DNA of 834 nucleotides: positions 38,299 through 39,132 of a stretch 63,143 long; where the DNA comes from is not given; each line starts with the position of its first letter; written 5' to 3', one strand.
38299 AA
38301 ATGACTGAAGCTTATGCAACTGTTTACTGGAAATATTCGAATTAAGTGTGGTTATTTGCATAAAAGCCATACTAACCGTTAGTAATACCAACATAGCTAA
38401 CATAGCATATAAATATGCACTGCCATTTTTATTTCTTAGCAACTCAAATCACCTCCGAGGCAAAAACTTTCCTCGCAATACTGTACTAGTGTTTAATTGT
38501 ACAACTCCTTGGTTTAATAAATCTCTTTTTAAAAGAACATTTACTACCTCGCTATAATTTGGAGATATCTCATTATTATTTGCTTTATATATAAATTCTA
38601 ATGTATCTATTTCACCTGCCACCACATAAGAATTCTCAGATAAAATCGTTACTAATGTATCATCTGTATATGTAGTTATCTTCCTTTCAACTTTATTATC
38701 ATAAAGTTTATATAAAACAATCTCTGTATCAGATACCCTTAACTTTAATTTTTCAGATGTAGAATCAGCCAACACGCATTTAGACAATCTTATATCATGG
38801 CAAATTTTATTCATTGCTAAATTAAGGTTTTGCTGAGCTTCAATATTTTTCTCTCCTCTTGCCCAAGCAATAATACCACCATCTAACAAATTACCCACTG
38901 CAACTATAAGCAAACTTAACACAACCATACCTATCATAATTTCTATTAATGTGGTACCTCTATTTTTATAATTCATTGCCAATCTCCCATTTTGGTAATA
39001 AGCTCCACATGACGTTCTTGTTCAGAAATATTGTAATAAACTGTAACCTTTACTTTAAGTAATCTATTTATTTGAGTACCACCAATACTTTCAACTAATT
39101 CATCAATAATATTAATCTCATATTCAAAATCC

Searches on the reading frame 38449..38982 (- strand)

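Call 27: search_protein_families(library=pfam, proteins=[window:38449-38982:-], max_evalue=0.001)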
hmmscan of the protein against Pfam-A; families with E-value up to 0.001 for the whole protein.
window:38449-38982:- (177 aa): 1 family
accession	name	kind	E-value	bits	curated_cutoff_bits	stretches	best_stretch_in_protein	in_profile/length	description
PF07963.17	N_methyl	-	1.3e-05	24.9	21.2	1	6-29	3-26/27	Prokaryotic N-terminal methylation motif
